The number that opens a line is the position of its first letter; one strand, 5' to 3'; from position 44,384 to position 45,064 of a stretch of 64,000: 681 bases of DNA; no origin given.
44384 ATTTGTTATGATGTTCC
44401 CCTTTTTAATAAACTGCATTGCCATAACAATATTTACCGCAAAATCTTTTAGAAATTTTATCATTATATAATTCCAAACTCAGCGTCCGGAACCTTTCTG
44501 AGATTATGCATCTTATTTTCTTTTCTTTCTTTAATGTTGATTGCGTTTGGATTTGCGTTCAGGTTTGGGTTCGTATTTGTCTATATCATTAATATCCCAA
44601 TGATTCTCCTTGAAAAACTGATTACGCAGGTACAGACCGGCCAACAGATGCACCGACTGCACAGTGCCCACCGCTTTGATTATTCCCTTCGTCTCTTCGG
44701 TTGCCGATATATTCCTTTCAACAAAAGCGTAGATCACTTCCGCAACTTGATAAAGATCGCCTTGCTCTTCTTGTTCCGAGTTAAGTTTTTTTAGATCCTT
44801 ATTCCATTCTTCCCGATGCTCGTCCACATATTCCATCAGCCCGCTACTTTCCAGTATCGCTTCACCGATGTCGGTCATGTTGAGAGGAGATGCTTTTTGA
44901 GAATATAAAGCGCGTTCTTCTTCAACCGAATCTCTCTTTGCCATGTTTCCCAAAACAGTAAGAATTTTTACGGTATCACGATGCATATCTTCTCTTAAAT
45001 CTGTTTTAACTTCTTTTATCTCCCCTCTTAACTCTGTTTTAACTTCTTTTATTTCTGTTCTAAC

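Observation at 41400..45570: Four head-to-tail paralogs of a membrane-anchored coiled-coil protein that differ by 21-bp (heptad) repeat number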

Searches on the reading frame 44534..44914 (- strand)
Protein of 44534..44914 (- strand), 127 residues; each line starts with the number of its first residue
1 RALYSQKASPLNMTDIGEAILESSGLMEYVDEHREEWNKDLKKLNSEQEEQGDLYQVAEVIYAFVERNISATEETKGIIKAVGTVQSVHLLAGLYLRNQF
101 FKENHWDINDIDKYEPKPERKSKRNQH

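Call 48: search_solved_structures(query=A5, max_evalue=10)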
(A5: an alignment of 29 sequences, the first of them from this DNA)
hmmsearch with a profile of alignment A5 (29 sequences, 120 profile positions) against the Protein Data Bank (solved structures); distinct sequences matched with E-value up to 10: 14.
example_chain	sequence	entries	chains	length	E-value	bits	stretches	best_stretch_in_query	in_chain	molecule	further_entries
5k27_A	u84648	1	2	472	0.33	14.5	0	34-80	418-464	ancMT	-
1w53_A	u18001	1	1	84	0.49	13.9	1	27-78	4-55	PHOSPHOSERINE PHOSPHATASE RSBU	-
5kkg_A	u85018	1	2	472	0.56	13.7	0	34-80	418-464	ancMT E72A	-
2j70_A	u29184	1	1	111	0.69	13.4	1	27-77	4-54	PHOSPHOSERINE PHOSPHATASE RSBU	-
4zxu_A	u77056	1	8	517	0.76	13.3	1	15-86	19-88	Betaine-aldehyde dehydrogenase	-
5eyu_A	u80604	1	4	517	0.76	13.3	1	15-86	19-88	Betaine aldehyde dehydrogenase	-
5ez4_A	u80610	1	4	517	0.76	13.3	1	15-86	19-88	Betaine aldehyde dehydrogenase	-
4zwl_A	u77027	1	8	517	0.76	13.3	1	15-86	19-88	Betaine-aldehyde dehydrogenase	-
5dib_A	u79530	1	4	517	0.76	13.3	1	15-86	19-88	Betaine aldehyde dehydrogenase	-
4q92_A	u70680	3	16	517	0.79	13.3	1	15-86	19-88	Betaine aldehyde dehydrogenase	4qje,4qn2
2j6y_A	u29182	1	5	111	0.81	13.2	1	27-77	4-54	PHOSPHOSERINE PHOSPHATASE RSBU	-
4f52_A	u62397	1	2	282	1.7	12.2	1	43-110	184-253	Cullin-1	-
3rtr_A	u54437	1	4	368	2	11.9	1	43-110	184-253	Cullin-1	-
4p5o_A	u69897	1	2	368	2.1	11.9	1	43-110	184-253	Cullin-1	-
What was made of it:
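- Tried and rejected: A PDB sequence-profile search found nothing below E 0.3 (call 48).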

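Call 49: find_homologous_proteins(query=A5, max_evalue=0.001)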
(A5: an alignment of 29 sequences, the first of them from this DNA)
Query A5 (29 sequences) (127 aa, profile of the alignment): 29 proteins with E <= 0.001 among 526 candidates.
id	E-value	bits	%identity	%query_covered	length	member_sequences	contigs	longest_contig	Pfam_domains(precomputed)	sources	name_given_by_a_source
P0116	3.0e-33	133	27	90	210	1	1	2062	-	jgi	jgi:hypothetical protein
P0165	2.8e-31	126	29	90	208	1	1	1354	-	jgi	jgi:Na+-transporting methylmalonyl-CoA/oxaloacetate decarboxylase gamma subunit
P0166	1.0e-30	124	29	90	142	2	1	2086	-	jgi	jgi:hypothetical protein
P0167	1.3e-30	124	24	90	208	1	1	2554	-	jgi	jgi:hypothetical protein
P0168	1.6e-29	120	27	94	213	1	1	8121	-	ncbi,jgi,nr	ncbi:MAG: hypothetical protein LBC47_02125 [Tannerella sp.]|jgi:Na+-transporting methylmalonyl-CoA/o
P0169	2.6e-29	120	40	27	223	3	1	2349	-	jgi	jgi:hypothetical protein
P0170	1.9e-28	117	25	90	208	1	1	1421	-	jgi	jgi:hypothetical protein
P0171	6.3e-27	112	27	89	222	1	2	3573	-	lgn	-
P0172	7.1e-27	112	26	91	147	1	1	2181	-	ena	-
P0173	1.6e-26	111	28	89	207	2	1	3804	-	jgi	jgi:hypothetical protein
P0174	1.7e-26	111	26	91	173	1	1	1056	-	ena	-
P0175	1.9e-26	111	26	89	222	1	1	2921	-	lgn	-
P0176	2.4e-26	110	29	89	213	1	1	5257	-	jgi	jgi:hypothetical protein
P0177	4.9e-26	109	26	87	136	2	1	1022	-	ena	-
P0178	2.8e-25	107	29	88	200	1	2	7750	-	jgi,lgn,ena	-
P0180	5.8e-25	106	24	85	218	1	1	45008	-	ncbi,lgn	-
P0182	3.6e-24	103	29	96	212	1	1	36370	-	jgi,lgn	jgi:hypothetical protein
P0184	7.6e-24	102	27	90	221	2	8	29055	-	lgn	-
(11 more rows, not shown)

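Call 50: find_encoding_contigs(protein=P0180, flank=8000, max_places=3)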
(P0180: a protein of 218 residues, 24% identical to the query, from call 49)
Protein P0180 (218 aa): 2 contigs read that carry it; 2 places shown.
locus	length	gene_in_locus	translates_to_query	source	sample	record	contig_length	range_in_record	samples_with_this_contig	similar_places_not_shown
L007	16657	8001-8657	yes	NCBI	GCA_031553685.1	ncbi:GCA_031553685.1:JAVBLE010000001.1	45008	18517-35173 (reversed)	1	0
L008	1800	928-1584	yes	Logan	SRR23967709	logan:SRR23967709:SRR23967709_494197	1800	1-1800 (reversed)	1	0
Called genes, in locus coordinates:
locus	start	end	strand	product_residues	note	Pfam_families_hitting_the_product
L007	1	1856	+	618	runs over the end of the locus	PF16314:DUF4954, PF20683:DUF6819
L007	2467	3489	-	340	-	PF13310:Virulence_RhuM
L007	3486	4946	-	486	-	-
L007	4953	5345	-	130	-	PF04138:GtrA_DPMS_TM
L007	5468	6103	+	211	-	PF00156:Pribosyltran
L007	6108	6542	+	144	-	-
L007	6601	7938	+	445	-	PF00206:Lyase_1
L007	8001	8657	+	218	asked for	-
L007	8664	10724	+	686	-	PF13567:DUF4131, PF03772:Competence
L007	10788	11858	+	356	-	PF01103:Omp85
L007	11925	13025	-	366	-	PF01926:MMR_HSR1, PF02421:FeoB_N, PF06071:YchF-GTPase_C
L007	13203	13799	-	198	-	PF14127:DUF4294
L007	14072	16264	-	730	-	PF05359:DUF748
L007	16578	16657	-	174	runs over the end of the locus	PF01196:Ribosomal_L17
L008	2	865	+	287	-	?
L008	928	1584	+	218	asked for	-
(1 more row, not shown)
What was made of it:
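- Other contexts are ordinary chromosome (L007: purB-gene-comEC, call 50).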

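Call 51: find_encoding_contigs(protein=P0182, flank=8000, max_places=3)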
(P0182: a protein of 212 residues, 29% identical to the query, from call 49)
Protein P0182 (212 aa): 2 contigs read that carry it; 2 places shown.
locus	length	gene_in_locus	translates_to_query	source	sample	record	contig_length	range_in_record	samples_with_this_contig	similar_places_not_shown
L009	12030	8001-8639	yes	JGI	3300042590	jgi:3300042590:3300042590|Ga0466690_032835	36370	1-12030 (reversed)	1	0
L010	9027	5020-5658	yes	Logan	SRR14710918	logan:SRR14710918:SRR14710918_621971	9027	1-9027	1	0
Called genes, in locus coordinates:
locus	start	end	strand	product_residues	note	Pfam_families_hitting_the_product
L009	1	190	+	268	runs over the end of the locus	-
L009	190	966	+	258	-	PF13672:PP2C_2 (weak)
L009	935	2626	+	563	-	PF00069:Pkinase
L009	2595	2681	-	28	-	-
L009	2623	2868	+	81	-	PF14020:DUF4236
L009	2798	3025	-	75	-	-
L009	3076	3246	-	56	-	-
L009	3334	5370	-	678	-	-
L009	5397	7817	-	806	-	-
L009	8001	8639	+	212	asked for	-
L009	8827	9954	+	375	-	PF13784:Fic_N, PF02661:Fic, PF12802:MarR_2 (faint)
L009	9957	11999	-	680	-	-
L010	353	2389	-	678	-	-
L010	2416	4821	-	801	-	-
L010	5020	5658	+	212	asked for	-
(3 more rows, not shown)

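Call 52: find_encoding_contigs(protein=P0184, flank=8000, max_places=4)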
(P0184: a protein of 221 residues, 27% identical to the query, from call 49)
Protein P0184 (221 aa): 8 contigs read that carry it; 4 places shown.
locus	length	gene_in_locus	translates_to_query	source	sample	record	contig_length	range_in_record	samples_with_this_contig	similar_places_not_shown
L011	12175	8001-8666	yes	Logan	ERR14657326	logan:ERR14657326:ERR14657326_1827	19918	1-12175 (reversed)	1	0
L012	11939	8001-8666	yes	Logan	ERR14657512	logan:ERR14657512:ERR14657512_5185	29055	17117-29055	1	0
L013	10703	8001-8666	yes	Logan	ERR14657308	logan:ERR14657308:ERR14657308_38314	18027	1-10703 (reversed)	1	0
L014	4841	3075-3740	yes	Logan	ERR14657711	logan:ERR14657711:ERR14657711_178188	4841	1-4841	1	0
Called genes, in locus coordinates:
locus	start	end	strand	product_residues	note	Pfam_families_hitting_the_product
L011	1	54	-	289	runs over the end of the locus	PF14902:DUF4494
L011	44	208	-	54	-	-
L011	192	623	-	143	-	-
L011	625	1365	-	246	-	PF00753:Lactamase_B, PF23023:Anti-Pycsar_Apyc1 (faint), PF12706:Lactamase_B_2 (faint)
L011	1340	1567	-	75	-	-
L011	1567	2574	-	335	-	PF03837:RecT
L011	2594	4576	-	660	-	PF02463:SMC_N (weak), PF13175:AAA_15, PF13476:AAA_23 (faint), PF13555:AAA_29 (weak)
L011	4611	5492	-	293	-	PF01507:PAPS_reduct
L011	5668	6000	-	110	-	-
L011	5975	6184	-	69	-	-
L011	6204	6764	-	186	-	PF00196:GerE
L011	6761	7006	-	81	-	-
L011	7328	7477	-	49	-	-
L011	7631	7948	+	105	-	-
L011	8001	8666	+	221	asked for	-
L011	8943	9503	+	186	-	-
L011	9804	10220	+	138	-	-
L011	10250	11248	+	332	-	-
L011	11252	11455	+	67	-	-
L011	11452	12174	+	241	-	?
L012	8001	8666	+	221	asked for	-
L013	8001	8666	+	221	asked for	-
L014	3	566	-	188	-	?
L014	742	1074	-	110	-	-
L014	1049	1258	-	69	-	-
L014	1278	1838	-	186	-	PF00196:GerE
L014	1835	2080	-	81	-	-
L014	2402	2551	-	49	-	-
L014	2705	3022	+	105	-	-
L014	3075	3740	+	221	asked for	-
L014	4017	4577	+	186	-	-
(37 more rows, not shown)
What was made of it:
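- In L011-L014 it lies next to a RecT/SbcC-like early region (call 52).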

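Call 53: predict_structure(alignment_id=A5)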
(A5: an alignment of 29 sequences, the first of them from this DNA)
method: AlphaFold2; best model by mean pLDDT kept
length: 127 residues; sequences in the alignment: 29
mean_pLDDT: 84.4   pTM: 0.76
mean pLDDT of the five models: 84.4, 84.3, 83.8, 82.4, 82.2
residues with pLDDT >= 90: 65; 70-90: 43; 50-70: 16; < 50: 3
segments of 3 or more residues with pLDDT < 50: none
pLDDT, mean of each block of 10 residues (from residue 1): 77 91 95 91 74 83 93 94 95 94 87 63 52
secondary structure, 60 per line:
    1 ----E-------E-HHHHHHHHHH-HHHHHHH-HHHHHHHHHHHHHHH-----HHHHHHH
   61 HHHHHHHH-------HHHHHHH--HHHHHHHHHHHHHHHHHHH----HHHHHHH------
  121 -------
elements in order: H15-24 H26-32 H34-48 H54-68 H76-82 H85-103 H108-114

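Call 56: fold_search(model_id=the predicted structure, library=pdb)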
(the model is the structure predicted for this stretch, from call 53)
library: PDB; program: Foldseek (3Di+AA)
matches with E <= 10: 53; with E <= 0.001: 0
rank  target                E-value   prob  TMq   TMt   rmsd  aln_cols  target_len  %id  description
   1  6fs2_B                1.2e+00  0.09  0.27  0.25  17.5       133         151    9  MCL1 in complex with indole acid ligand (released 2018-12-26)
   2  6yxx_EP               3.4e+00  0.03  0.19  0.13  15.4       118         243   15  State A of the Trypanosoma brucei mitoribosomal large subunit assembly intermediate (released 2020-10-14)
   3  5w8f_A                3.7e+00  0.04  0.23  0.21  16.7       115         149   10  Crystal structure of human Mcl-1 in complex with modified Bim BH3 peptide SAH-MS1-14 (released 2018-01-17)
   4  4hwi_B                3.7e+00  0.04  0.20  0.16  16.1       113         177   11  Crystal structure of ATBAG1 in complex with HSP70 (released 2013-05-29)
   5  6fs0_A                4.2e+00  0.05  0.30  0.26  16.8       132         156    8  INDUCED MYELOID LEUKEMIA CELL DIFFERENTIATION PROTEIN FABCOMPLEX IN COMPLEX WITH AZD5991 (released 2018-12-26)
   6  5ku9_A                4.4e+00  0.06  0.30  0.27  16.7       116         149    8  Crystal structure of MCL1 with compound 1 (released 2017-01-11)
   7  6qb6_A                4.4e+00  0.05  0.30  0.25  16.1       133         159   10  Mcl1 in complex with a Fab (released 2019-11-06)
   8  4oq5_B                4.4e+00  0.04  0.29  0.26  16.4       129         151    7  Crystal Structure of Human MCL-1 Bound to Inhibitor 4-(4-methylnaphthalen-1-yl)-2-{[(4-phenoxyphenyl)sulfonyl]amino}be (released 2014-03-12)
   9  6ybg_B                4.7e+00  0.06  0.31  0.28  16.8       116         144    9  Structure of Mcl-1 in complex with compound 2g (released 2020-11-18)
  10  8x62_B                4.7e+00  0.04  0.28  0.25  16.6       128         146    9  crystal structure of human Mcl-1 kinase domain in complex with RM1 (released 2025-05-21)
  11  1i6z_MODEL_1_A        4.9e+00  0.05  0.25  0.24  15.7       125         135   17  BAG DOMAIN OF BAG1 COCHAPERONE (released 2001-09-06)
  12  6ybk_A                5.2e+00  0.06  0.30  0.10  16.5       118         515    9  Structure of MBP-Mcl-1 in complex with compound 4d (released 2020-11-18)
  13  6ybg_A                5.2e+00  0.05  0.29  0.26  16.7       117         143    7  Structure of Mcl-1 in complex with compound 2g (released 2020-11-18)
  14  9mrg_B                5.5e+00  0.04  0.17  0.13   8.5        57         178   14  Cryo-EM structure of KwaA tetramer with C2 symmetry (released 2025-11-05)
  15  4hwc_E                5.5e+00  0.04  0.18  0.24   8.7        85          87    9  Structure of ATBAG1 (released 2013-05-29)
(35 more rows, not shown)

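Call 57: fold_search(model_id=the predicted structure, library=viral)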
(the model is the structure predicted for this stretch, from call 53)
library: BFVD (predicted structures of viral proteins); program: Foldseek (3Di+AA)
matches with E <= 10: 129; with E <= 0.001: 0
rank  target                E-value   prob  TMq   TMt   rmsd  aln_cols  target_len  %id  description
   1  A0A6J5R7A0            4.7e-01  0.12  0.19  0.13  13.7       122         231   13  Capsid assembly protein (Fragment) [uncultured Caudovirales phage]
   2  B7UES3                1.5e+00  0.13  0.17  0.26  12.6        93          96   15  Protein Vpr [Simian immunodeficiency virus - olc]
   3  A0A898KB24            1.6e+00  0.07  0.19  0.14  14.6       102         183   16  (no name in the UniProt tables at hand)
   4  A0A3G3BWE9            1.8e+00  0.06  0.20  0.19  21.1       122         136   16  (no name in the UniProt tables at hand)
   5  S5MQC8                2.2e+00  0.06  0.21  0.24  14.7       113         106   12  Ac120 [Hemileuca sp. nucleopolyhedrovirus]
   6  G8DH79                2.2e+00  0.06  0.22  0.14  20.2       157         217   11  (no name in the UniProt tables at hand)
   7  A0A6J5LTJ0            2.6e+00  0.05  0.23  0.16  26.1       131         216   13  Uncharacterized protein [uncultured Caudovirales phage]
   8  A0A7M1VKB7            2.8e+00  0.03  0.17  0.13  20.5       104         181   12  Uncharacterized protein [Chestnut mosaic virus]
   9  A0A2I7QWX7            2.9e+00  0.04  0.16  0.19  21.0       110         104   10  (no name in the UniProt tables at hand)
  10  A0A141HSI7            3.3e+00  0.10  0.36  0.33  15.1       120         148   15  (no name in the UniProt tables at hand)
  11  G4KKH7                3.3e+00  0.08  0.29  0.28  15.5       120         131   18  (no name in the UniProt tables at hand)
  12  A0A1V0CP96            3.5e+00  0.04  0.19  0.16  12.4       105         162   20  (no name in the UniProt tables at hand)
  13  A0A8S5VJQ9            3.5e+00  0.03  0.17  0.14  25.4       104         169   15  (no name in the UniProt tables at hand)
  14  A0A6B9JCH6            3.7e+00  0.09  0.26  0.32  10.3        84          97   14  (no name in the UniProt tables at hand)
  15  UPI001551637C         3.7e+00  0.05  0.26  0.23  13.7       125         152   13  (no name look-up for this kind of identifier)
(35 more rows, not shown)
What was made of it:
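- Tried and rejected: The top hits (Mcl-1/BAG-like bundles, TM ~0.3) were rejected as chance (calls 53, 56, 57).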

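Call 80: find_related_loci(query=A9, collection=viral_contigs, flank=6000)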
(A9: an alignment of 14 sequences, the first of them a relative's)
Query A9 (221 aa) in viral_contigs; peptide patterns used: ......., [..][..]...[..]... (x = any residue, [..] = any of these).
56 stretches matched a pattern; 24 encode a relative of the query (tblastn E <= 1e-3); 24 distinct loci.
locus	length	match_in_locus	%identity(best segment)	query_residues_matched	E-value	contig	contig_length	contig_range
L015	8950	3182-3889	34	5-216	4e-35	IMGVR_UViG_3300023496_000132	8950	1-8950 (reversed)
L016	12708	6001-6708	34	5-216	5e-35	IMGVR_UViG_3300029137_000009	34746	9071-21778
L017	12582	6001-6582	35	3-219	2e-33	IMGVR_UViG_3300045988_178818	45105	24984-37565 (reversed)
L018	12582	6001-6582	35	3-219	2e-33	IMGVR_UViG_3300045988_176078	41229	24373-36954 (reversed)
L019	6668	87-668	35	3-219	2e-33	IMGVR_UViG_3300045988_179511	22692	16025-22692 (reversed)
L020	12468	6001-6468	38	65-216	9e-33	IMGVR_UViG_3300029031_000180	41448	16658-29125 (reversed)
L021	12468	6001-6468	38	65-216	1e-32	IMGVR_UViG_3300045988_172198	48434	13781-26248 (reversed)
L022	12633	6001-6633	32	8-216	8e-33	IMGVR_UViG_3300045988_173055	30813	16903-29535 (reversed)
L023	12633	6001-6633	32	8-216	1e-32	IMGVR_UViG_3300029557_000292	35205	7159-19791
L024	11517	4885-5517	32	8-216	1e-32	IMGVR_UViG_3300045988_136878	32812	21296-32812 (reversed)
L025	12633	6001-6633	32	8-216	1e-32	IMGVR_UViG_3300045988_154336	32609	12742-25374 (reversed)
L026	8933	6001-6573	36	6-217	1e-31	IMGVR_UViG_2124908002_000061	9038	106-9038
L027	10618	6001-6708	32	5-216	5e-31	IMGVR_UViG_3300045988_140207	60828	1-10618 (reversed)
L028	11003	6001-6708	32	5-216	5e-31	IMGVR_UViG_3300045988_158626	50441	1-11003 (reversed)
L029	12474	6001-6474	35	69-216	4e-30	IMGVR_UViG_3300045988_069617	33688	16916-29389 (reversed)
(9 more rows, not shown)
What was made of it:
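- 24 IMG/VR viral contigs encode relatives (call 80). The wider family is common in phages and in free-living-type Bacteroidota contexts (calls 49-52, 80).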

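Call 94: search_dna_similar(query=P0184, collection=phages, mode=protein, max_evalue=0.001, max_rows=20)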
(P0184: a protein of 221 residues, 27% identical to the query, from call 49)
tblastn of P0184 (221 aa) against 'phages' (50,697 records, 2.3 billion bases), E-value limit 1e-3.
No match.
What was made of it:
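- Tried and rejected: P0184 against GenBank phages gave no hit (call 94).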

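Call 100: search_protein_families(library=ncbifam, alignment_id=A8, max_evalue=0.01)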
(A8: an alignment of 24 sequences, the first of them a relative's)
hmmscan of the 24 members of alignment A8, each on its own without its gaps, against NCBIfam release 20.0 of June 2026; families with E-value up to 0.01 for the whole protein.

A. member 1, P0184 (221 aa): 1 family
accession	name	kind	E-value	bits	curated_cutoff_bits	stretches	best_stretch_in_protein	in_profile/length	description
NF011063.0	PRK14494.1-2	equivalog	0.00085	19.1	258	1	5-128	3-134/227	putative molybdopterin-guanine dinucleotide biosynthesis protein MobB/FeS domain-containing protein protein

B. families by the number of members that match (of 24 scanned): 5 families
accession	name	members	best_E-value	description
NF011063.0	PRK14494.1-2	1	0.00085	putative molybdopterin-guanine dinucleotide biosynthesis protein MobB/FeS domain-containing protein protein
TIGR01195.1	oadG_fam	1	0.0015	sodium pump decarboxylases, gamma subunit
TIGR02385.1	RelE_StbE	1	0.0049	type II toxin-antitoxin system mRNA interferase toxin, RelE/StbE family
NF009036.0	PRK12369.1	1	0.0051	putative transporter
TIGR01329.1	cysta_beta_ly_E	1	0.0076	cystathionine beta-lyase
